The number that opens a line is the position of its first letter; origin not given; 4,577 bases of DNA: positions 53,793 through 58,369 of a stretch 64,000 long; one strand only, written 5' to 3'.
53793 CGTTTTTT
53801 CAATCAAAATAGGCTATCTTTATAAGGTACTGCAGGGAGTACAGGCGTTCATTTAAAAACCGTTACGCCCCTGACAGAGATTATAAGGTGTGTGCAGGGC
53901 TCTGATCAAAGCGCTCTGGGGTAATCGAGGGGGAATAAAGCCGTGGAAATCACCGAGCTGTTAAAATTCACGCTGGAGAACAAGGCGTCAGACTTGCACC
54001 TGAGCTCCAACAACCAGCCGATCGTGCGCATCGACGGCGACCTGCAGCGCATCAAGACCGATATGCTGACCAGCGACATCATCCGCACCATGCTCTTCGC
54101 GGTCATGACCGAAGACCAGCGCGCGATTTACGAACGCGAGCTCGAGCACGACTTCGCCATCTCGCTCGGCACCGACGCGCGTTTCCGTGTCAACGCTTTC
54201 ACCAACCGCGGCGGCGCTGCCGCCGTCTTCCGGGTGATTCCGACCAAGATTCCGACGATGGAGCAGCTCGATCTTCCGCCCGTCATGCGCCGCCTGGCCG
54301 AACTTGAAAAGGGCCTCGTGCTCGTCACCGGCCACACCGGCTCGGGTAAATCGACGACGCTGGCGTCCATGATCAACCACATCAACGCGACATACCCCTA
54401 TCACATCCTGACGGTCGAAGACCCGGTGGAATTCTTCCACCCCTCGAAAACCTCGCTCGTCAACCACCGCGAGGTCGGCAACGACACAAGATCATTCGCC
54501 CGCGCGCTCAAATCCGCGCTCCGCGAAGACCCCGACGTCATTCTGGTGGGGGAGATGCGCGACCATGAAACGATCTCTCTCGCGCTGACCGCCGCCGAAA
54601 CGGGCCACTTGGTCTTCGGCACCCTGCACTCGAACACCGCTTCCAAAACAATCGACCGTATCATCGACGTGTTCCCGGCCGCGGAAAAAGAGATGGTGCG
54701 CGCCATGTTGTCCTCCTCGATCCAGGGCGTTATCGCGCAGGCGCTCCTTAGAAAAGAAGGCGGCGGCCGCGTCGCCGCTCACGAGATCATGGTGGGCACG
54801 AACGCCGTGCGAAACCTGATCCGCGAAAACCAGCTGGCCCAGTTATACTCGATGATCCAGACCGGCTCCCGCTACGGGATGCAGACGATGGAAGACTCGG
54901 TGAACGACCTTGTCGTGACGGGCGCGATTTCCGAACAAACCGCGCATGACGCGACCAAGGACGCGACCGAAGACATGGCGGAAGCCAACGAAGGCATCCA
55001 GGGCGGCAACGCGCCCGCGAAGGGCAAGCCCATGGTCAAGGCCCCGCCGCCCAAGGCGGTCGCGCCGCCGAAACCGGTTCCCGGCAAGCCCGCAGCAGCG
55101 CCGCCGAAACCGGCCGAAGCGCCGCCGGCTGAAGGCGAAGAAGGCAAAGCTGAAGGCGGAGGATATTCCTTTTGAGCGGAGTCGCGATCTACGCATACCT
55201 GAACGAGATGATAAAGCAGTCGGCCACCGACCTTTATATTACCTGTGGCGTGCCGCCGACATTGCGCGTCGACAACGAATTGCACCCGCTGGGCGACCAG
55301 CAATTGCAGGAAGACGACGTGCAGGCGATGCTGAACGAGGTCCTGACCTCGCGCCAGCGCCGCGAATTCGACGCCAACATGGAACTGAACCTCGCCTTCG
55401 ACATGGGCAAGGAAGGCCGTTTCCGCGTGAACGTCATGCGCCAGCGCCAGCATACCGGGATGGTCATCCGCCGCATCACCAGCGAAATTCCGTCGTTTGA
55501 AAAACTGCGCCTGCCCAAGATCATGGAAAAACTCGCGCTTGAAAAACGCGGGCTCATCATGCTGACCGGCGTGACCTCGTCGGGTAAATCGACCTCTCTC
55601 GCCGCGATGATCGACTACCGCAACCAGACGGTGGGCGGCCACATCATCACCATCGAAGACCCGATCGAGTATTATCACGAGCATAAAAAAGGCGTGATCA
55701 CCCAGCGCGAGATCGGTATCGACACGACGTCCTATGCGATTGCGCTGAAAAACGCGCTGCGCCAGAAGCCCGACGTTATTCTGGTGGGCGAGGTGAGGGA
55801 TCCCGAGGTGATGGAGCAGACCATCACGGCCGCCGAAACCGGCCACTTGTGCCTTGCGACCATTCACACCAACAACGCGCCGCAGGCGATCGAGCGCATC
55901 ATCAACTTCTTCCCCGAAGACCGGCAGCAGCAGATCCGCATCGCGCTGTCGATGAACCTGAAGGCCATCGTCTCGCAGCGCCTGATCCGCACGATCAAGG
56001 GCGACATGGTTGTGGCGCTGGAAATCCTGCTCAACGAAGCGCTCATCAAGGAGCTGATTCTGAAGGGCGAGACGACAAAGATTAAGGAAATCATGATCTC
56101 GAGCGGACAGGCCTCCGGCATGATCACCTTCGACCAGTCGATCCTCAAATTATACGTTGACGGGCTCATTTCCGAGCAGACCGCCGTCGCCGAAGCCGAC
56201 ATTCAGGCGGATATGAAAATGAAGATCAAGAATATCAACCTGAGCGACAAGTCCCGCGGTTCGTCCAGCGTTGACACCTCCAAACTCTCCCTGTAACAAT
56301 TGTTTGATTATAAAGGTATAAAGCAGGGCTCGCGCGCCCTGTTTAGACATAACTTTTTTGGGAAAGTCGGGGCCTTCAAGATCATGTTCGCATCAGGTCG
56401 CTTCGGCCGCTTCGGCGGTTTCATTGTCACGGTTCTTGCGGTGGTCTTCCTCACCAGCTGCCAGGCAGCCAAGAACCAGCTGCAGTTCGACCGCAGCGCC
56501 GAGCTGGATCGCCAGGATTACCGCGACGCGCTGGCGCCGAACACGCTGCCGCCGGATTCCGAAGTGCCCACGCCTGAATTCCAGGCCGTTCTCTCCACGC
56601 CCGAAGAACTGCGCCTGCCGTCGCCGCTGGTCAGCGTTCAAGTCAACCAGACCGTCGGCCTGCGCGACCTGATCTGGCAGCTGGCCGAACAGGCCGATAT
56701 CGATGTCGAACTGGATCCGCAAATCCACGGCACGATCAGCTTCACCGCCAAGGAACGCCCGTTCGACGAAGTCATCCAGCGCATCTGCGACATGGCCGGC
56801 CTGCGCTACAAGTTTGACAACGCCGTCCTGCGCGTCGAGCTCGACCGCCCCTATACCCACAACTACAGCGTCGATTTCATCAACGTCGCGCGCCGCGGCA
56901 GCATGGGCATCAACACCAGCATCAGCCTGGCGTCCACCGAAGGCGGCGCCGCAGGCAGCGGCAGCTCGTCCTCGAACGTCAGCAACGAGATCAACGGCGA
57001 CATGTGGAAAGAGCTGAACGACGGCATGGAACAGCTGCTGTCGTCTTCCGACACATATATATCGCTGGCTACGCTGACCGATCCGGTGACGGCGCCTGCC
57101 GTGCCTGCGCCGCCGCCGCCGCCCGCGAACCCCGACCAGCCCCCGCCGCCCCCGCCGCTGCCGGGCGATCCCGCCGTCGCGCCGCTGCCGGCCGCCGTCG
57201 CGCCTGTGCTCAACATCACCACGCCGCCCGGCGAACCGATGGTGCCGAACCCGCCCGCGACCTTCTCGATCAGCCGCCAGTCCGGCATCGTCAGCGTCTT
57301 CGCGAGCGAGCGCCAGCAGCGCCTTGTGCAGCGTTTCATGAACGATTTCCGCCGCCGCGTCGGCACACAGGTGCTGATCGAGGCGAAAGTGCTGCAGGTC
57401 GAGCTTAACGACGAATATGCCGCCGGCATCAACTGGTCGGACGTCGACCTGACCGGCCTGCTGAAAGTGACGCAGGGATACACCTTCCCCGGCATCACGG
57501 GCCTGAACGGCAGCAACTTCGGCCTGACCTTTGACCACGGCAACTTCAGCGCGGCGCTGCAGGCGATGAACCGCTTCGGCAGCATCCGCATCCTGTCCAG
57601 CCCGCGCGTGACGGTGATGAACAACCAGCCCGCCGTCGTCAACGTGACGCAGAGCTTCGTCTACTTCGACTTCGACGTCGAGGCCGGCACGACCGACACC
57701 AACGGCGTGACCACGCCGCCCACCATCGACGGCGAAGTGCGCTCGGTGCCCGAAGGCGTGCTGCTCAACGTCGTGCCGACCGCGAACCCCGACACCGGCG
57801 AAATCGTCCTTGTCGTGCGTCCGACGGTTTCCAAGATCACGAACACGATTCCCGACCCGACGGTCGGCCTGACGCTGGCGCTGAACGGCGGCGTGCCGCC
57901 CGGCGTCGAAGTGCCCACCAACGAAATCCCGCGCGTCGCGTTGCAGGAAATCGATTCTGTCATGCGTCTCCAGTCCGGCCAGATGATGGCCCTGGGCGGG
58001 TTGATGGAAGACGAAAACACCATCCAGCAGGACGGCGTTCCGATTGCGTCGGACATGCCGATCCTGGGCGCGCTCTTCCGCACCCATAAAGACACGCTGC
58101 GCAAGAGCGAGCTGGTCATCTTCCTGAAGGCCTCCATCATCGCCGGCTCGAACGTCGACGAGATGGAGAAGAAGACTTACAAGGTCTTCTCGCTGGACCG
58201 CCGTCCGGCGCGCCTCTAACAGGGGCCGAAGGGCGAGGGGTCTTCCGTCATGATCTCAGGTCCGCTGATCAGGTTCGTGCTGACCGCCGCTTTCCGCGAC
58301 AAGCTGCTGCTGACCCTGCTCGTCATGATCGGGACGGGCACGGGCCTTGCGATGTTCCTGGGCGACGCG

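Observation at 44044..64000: Large type IV pilus supercluster with an ABC transporter built into it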

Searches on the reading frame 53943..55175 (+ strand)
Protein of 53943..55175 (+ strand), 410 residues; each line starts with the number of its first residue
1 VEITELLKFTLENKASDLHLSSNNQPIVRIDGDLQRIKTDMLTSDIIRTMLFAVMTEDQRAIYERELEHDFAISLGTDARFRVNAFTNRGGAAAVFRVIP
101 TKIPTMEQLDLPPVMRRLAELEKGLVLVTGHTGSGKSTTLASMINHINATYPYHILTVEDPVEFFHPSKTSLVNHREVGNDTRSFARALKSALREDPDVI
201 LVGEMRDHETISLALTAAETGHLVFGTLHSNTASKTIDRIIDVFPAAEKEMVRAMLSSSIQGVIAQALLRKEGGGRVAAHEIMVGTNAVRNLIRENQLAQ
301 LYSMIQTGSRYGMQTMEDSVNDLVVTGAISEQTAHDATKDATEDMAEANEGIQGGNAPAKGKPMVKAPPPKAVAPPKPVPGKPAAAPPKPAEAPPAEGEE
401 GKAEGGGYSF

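Call 3: search_protein_families(library=pfam, proteins=[window:53943-55175:+], max_evalue=0.01)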
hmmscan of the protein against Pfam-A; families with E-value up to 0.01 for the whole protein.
window:53943-55175:+ (410 aa): 11 families
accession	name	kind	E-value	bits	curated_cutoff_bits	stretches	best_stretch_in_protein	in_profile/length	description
PF00437.27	T2SSE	-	2.1e-50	171.9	24.9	1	4-272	13-281/370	Type II/IV secretion system protein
PF13401.12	AAA_22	-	9.5e-05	23.2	27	1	122-198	4-63/130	AAA domain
PF13191.12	AAA_16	-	0.00018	22.5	32.6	1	117-154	18-52/167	AAA ATPase domain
PF13604.12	AAA_30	-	0.0014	18.8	27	0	114-149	9-44/191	AAA domain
PF01580.24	FtsK_SpoIIIE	-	0.0014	18.6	24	1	118-147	35-63/221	FtsK/SpoIIIE family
PF25199.1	nSTAND_NTPase5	-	0.0018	18.6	34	1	122-164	40-82/145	Novel STAND NTPase 5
PF13476.12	AAA_23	-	0.0019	19.3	27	1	120-141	16-37/201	AAA domain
PF12775.13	AAA_7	-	0.0019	18.2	25.8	1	103-153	14-64/181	P-loop containing dynein motor region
PF13555.12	AAA_29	-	0.002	18.3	27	1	122-140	20-39/61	P-loop containing region of AAA domain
PF20720.3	nSTAND3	-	0.0081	16.3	27.2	0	122-164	16-57/155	Novel STAND NTPase 3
PF01935.23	DUF87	-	0.0092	16.5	23.2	0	127-150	27-50/220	Helicase HerA, central domain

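Call 5: search_protein_families(library=ncbifam, proteins=[window:53943-55175:+], max_evalue=0.01)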
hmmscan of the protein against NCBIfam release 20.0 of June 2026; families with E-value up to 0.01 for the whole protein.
window:53943-55175:+ (410 aa): 18 families
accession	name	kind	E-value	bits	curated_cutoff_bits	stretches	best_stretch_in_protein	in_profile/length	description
TIGR01420.1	pilT_fam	subfamily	2.8e-142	474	319.1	1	3-342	2-342/343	PilT/PilU family type 4a pilus ATPase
TIGR02525.1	plasmid_TraJ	equivalog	2.1e-50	171.8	368.3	1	16-335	25-364/372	plasmid transfer ATPase TraJ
TIGR02533.1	type_II_gspE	equivalog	8.8e-46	156.6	630.25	1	5-271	115-381/486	type II secretion system ATPase GspE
NF007755.0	PRK10436.1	equivalog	6.8e-44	150.3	617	1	3-271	89-357/465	type II secretion system protein GspE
TIGR02538.1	type_IV_pilB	equivalog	1.8e-41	142.4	675.65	1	4-271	186-454/564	type IV-A pilus assembly ATPase PilB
TIGR02524.1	dot_icm_DotB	equivalog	3.6e-41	141.6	463.3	1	3-332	6-348/358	Dot/Icm type IV secretion system ATPase DotB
NF041000.1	ATPase_ComGA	equivalog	4.1e-38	130.9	300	1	5-269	2-265/267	competence type IV pilus ATPase ComGA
NF053534.1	T4PilAsmATPsTfpB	equivalog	2e-36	125.6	850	1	6-271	208-474/584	type IV pilus assembly ATPase TfpB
TIGR02782.1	TrbB_P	equivalog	4.2e-19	69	304.55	1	123-278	136-288/303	P-type conjugative transfer ATPase TrbB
NF058587.1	archaellum_moto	equivalog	5.6e-19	68.3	550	1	126-240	278-393/527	archaellum flagellar ATPase motor FlaI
TIGR02788.1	VirB11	equivalog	1.5e-17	63.6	249.95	1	118-264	139-288/308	P-type DNA transfer ATPase VirB11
NF010407.0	PRK13833.1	subfamily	1.9e-15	57.1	499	1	123-265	144-284/323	conjugal transfer protein TrbB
TIGR03819.1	heli_sec_ATPase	hypoth_equivalog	8.4e-15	54.8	373.15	1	122-276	177-333/340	TadA family conjugal transfer-associated ATPase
NF010469.0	PRK13894.1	subfamily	2.3e-13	50.2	508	1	122-244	148-268/320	conjugal transfer ATPase TrbB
NF010475.0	PRK13900.1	equivalog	1.4e-10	40.7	389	1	118-284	155-324/333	type IV secretion system ATPase VirB11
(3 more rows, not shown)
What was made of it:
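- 53943..55175 (+): PilT retraction ATPase with a Pro/Ala/Lys-rich C-terminal tail. TIGR01420 at 474 bits (cutoff 319) (call 5).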

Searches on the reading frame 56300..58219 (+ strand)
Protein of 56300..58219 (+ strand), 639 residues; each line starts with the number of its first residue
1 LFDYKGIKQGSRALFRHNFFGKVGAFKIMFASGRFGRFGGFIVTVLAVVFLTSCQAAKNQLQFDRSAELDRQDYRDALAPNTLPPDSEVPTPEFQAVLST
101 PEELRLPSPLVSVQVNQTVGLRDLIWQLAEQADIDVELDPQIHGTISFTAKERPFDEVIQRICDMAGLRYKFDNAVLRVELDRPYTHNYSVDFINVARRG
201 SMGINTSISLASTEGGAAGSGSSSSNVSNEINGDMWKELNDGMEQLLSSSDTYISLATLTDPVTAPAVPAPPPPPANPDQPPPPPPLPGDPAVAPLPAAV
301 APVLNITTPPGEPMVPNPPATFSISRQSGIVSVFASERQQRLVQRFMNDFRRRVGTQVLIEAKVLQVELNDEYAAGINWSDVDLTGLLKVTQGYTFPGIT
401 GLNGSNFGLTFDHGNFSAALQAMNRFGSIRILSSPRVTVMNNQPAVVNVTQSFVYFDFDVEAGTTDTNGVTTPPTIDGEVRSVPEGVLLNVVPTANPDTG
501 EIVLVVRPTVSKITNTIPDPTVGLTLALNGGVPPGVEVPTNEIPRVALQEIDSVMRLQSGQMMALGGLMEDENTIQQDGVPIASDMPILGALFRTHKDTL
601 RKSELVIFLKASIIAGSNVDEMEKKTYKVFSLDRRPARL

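Call 4: search_protein_families(library=pfam, proteins=[window:56300-58219:+], max_evalue=0.01)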
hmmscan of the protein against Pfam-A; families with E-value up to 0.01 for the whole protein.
window:56300-58219:+ (639 aa): 1 family
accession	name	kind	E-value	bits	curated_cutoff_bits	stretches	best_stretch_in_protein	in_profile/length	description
PF00263.26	Secretin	-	4.1e-34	118.1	27.5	1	423-614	2-168/169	Bacterial type II and III secretion system protein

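Call 6: search_protein_families(library=ncbifam, proteins=[window:56300-58219:+], max_evalue=0.01)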
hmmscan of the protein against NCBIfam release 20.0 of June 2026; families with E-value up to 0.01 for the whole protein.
window:56300-58219:+ (639 aa): 9 families
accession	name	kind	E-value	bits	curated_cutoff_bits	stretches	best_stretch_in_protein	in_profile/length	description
TIGR02519.1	pilus_MshL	equivalog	1.8e-60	204.4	250.2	1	323-614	2-290/290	pilus (MSHA type) biogenesis protein MshL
TIGR02517.1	type_II_gspD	equivalog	1e-27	96.9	351.35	1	332-617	313-593/600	type II secretion system secretin GspD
TIGR02515.1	IV_pilus_PilQ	subfamily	8.6e-25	87.6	284.35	2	518-614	331-427/428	type IV pilus secretin PilQ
TIGR02516.1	type_III_yscC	equivalog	1.3e-21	76.7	238.45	1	356-614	234-461/463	type III secretion system outer membrane ring subunit SctC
NF011873.0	PRK15346.1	equivalog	7.2e-19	67.8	524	1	340-613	256-493/499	EscC/YscC/HrcC family type III secretion system outer membrane ring protein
NF007851.2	PRK10560.1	exception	3.2e-16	59.2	598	1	542-615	337-410/412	DNA uptake porin HofQ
NF042912.1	Amuc_1098_fam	equivalog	1.6e-15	56.3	750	1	397-615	562-797/805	Amuc_1098 family type IV pilus outer membrane protein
TIGR02520.1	pilus_B_mal_scr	equivalog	1e-14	54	287.65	1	325-591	242-494/513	PilN family type IVB pilus formation outer membrane protein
NF010083.0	PRK13568.1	equivalog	5.7e-14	51.7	554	1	540-614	343-417/419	DNA uptake porin HofQ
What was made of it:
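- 56300..58219 (+): Outer-membrane secretin, a predicted lipoprotein. The start is probably at 56384. Best NCBIfam is MshL TIGR02519 at 204 bits (cutoff 250), against PilQ at 88 (calls 4, 6).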

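Call 80: search_solved_structures(query=window:56300-58219:+, max_evalue=0.00001, show_alignments=0)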
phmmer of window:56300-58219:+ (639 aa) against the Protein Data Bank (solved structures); distinct sequences matched with E-value up to 0.00001: 16.
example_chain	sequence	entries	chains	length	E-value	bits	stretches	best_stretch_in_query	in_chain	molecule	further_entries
9k8v_A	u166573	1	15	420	8.7e-13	50.6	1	409-628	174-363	General secretion pathway protein D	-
6i1y_A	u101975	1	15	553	1.8e-12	49.6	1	398-628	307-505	General secretion pathway protein GspD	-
5wq9_A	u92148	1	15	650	2.4e-12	49.2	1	409-628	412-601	Type II secretion system protein D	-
5wq8_A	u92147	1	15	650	4.6e-12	48.2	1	409-628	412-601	Type II secretion system protein D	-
5w68_A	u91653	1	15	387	2.8e-11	45.6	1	554-628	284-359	Putative type II secretion protein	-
6i1x_A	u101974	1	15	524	7.2e-11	44.3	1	403-630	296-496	Type II secretion system protein D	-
5wln_G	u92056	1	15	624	8.7e-11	44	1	414-617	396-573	Type II secretion system protein D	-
5zdh_A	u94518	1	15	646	2.1e-10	42.8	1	554-628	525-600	Type II secretion system protein D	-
7ofh_A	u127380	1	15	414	3.5e-10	42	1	550-615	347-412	Virion export protein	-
6w6m_A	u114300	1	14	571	1.6e-09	39.8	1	534-614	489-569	Type IV pilus secretin PilQ family protein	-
9x0w_A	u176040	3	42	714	2.1e-09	39.4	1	534-614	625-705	Fimbrial assembly protein PilQ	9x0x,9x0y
6ve2_A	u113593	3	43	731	2.4e-09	39.3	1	534-614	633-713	Fimbrial assembly protein PilQ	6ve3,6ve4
6hcg_A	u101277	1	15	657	5.4e-09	38.1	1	404-616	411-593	Type II secretion system protein D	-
3jc8_Qa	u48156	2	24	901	4.9e-07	31.6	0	356-614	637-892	PilQ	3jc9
5wq7_A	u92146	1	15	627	6.6e-07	31.2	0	414-627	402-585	Putative type II secretion system protein D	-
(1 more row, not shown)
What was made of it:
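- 56300..58219 (+): Best PDB match is GspD (call 80).
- On Type IVa pilus (T4aP): PilQ TIGR02515 scores 88 bits against a cutoff of 284; the best matches are MshL and GspD (calls 6, 80).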
